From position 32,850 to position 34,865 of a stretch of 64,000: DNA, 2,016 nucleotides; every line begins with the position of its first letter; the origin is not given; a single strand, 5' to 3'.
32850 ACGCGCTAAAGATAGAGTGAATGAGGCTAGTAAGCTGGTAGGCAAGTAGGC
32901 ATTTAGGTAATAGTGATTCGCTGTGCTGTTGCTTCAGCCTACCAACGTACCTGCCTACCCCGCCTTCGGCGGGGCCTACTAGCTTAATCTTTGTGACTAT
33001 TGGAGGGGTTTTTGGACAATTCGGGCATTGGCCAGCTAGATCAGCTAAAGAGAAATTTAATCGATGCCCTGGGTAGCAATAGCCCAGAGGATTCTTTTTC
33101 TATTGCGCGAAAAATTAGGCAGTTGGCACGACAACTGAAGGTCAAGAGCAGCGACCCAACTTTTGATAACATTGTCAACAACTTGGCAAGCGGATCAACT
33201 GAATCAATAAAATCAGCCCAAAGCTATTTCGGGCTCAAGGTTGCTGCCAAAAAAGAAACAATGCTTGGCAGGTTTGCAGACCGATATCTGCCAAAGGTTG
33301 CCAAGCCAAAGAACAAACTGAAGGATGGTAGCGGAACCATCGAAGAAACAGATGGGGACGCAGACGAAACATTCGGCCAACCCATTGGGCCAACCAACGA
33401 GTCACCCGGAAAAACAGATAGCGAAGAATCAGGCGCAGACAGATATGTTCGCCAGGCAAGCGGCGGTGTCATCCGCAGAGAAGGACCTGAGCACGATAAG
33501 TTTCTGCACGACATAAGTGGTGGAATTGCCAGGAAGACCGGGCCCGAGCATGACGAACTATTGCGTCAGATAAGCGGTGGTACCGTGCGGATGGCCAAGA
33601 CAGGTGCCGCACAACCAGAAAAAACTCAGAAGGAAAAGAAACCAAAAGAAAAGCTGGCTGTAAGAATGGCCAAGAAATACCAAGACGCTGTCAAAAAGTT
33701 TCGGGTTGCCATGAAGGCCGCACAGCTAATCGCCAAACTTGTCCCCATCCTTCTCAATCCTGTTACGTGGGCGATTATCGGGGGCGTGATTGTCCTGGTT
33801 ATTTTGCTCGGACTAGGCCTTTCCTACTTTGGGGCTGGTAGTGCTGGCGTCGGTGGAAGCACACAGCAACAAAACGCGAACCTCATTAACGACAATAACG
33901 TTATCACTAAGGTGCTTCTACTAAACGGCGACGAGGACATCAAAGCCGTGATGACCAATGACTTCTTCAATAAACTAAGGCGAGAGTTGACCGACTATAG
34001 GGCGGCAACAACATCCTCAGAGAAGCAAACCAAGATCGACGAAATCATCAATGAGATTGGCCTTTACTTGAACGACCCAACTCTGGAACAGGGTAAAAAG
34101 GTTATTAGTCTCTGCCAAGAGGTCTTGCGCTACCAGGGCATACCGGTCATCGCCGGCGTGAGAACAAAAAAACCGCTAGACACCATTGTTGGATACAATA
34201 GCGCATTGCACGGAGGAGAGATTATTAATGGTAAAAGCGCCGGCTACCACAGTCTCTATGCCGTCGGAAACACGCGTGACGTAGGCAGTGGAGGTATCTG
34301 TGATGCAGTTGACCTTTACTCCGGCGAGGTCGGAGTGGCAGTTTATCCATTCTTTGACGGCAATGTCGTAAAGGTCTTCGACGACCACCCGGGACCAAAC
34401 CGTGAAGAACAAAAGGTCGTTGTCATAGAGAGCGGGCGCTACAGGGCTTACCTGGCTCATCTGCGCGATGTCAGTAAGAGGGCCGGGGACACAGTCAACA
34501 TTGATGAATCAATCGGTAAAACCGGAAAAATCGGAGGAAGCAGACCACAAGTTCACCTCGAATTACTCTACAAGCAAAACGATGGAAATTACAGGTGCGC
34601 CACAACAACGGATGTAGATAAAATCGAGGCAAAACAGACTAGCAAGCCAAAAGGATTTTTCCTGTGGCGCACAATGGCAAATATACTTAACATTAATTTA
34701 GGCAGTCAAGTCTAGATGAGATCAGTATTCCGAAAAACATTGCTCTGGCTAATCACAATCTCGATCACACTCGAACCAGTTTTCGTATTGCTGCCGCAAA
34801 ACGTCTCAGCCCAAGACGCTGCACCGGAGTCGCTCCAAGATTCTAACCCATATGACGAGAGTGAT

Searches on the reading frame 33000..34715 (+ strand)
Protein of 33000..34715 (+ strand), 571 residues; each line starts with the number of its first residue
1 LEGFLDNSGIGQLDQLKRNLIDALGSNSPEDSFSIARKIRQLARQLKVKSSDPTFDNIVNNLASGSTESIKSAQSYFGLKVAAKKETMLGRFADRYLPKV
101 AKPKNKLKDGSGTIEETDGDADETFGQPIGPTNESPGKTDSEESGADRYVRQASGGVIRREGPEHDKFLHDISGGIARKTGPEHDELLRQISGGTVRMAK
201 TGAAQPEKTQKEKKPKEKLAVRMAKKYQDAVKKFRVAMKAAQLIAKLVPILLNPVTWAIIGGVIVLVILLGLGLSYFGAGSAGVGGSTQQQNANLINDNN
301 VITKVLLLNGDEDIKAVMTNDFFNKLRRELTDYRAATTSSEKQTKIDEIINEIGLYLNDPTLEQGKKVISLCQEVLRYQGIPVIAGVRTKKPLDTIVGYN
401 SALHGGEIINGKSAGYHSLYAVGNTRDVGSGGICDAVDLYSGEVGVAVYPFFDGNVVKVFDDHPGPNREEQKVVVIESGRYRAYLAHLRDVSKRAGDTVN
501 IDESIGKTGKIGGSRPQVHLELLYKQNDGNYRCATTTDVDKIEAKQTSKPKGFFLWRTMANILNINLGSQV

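Call 7: search_protein_families(library=pfam, proteins=[window:33000-34715:+], max_evalue=0.001)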
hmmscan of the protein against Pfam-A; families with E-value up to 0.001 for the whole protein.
window:33000-34715:+ (571 aa): 1 family
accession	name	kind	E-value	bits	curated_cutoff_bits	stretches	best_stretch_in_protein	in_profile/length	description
PF01551.29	Peptidase_M23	-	8.7e-09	35.9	28.7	1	442-527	10-92/96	Peptidase family M23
